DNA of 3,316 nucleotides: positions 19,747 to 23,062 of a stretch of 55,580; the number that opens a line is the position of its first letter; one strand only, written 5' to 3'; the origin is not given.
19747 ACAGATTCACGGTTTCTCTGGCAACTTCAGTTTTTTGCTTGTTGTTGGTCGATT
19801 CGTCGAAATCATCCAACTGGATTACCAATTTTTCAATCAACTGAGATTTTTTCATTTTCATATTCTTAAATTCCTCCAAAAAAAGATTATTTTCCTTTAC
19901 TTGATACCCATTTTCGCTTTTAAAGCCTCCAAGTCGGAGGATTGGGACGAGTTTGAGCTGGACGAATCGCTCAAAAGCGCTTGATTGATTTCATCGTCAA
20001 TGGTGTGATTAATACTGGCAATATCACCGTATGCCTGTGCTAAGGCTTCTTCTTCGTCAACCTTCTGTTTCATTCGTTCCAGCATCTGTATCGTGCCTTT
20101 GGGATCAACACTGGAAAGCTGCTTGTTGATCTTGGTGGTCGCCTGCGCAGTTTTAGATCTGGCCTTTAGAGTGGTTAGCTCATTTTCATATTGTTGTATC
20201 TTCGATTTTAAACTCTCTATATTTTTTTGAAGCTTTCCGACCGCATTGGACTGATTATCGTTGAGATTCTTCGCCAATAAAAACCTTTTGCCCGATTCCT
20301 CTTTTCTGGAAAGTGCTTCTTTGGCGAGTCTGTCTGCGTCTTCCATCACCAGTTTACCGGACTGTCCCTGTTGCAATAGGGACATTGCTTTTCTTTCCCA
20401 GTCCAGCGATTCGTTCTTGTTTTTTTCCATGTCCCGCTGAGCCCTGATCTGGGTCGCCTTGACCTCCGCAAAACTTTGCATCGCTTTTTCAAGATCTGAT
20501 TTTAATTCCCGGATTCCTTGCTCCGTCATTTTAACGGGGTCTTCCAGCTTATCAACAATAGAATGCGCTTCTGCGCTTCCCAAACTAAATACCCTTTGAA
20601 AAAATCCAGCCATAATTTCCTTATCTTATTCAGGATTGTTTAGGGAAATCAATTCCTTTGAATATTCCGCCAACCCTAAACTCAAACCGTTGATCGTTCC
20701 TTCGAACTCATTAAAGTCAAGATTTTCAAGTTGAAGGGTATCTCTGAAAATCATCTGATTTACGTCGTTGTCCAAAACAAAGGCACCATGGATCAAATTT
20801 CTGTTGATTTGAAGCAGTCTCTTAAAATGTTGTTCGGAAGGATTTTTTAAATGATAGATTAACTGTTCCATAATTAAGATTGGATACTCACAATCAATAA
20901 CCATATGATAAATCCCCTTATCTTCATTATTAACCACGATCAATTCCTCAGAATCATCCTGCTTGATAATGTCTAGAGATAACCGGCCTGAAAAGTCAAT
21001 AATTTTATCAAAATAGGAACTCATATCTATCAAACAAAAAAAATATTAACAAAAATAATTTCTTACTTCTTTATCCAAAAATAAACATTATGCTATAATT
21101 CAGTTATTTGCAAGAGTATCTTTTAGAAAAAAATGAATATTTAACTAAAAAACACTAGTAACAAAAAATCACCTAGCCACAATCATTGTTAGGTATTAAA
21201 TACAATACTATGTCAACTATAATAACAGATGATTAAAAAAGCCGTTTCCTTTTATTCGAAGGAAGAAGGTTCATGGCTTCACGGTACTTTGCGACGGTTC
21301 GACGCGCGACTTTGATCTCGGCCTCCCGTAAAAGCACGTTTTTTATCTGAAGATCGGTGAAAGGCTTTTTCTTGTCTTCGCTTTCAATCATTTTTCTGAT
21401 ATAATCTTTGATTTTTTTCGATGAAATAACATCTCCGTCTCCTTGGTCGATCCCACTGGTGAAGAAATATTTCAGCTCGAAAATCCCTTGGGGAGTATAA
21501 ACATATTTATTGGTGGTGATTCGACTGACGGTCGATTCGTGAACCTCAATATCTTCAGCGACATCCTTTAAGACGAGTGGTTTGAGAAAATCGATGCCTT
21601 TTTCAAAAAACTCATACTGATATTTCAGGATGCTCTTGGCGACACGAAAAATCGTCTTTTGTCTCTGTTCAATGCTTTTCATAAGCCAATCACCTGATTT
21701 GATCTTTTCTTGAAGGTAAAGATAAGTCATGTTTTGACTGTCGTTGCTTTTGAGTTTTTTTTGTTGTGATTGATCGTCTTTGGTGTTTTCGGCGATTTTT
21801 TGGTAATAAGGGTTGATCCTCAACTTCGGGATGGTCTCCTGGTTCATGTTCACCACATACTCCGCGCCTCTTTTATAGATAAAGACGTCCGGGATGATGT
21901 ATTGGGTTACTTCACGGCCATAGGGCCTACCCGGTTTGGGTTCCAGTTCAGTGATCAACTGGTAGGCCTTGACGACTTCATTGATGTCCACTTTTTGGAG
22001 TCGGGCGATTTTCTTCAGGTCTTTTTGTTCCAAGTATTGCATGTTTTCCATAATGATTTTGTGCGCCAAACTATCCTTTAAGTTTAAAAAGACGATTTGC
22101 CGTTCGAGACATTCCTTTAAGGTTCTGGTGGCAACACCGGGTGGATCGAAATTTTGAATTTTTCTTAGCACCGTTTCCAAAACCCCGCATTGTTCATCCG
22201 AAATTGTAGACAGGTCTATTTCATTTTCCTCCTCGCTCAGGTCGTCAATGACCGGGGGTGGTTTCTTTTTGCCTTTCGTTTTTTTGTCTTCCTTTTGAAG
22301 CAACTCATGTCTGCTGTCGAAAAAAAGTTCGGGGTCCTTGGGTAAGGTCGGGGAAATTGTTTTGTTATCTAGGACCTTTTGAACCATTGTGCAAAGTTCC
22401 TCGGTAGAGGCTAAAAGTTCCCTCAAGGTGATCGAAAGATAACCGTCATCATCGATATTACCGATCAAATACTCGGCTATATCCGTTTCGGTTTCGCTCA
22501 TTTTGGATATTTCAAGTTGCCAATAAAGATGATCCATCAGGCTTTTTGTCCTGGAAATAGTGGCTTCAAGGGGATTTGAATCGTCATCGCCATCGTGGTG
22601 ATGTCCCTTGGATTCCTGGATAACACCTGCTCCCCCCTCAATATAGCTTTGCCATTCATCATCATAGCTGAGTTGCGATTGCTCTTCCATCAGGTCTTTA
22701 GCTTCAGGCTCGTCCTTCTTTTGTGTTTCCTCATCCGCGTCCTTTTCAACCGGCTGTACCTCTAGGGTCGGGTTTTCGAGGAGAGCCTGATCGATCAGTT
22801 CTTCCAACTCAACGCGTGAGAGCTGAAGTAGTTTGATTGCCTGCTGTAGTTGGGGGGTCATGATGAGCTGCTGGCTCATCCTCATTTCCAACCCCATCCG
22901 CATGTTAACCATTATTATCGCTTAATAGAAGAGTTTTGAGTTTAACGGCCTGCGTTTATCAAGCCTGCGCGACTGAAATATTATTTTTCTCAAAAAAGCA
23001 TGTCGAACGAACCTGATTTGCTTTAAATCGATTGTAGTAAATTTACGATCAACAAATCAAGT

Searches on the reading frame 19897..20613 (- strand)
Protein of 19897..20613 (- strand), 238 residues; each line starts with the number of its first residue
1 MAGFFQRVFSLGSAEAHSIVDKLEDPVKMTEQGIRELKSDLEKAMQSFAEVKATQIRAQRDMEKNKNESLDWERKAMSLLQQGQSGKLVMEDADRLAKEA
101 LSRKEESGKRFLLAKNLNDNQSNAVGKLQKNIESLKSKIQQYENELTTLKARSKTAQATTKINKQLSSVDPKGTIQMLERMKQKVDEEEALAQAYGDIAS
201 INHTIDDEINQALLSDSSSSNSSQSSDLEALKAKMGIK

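Call 56: search_protein_families(library=pfam, proteins=[window:19897-20613:-], max_evalue=0.00001)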
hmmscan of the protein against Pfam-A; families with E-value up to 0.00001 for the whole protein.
window:19897-20613:- (238 aa): 1 family
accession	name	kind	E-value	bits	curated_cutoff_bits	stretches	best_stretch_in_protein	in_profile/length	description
PF04012.17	PspA_IM30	-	4.9e-47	160.8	33.9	1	4-233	2-216/220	PspA/IM30 family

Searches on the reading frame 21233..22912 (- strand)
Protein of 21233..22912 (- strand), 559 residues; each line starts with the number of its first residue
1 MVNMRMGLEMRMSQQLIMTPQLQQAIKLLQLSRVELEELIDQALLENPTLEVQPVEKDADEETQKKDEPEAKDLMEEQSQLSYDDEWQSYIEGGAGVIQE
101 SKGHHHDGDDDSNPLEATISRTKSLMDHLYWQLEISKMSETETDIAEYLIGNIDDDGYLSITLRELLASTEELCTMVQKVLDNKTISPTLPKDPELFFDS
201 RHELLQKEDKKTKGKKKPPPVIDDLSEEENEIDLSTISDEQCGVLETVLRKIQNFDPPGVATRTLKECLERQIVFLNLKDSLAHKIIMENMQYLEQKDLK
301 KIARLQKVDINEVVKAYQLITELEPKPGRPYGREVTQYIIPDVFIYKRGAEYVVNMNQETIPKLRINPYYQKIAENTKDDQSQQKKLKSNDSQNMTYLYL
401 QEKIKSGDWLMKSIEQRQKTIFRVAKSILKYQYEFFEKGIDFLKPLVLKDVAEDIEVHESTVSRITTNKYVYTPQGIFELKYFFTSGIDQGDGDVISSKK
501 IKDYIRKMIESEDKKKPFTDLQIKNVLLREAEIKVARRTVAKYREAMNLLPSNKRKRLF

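Call 29: search_protein_families(library=pfam, proteins=[window:21233-22912:-], max_evalue=0.00001)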
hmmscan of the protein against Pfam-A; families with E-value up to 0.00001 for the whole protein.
window:21233-22912:- (559 aa): 3 families
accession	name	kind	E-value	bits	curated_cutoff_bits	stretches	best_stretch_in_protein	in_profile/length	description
PF04552.19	Sigma54_DBD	-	1e-58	198.1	22.8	1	399-557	3-160/160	Sigma-54, DNA binding domain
PF04963.19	Sigma54_CBD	-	7.8e-53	179.4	22.9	2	241-370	60-185/185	Sigma-54 factor, core binding domain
PF00309.25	Sigma54_AID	-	9.6e-17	61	23.8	1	8-52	2-46/46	Sigma-54 factor, Activator interacting domain (AID)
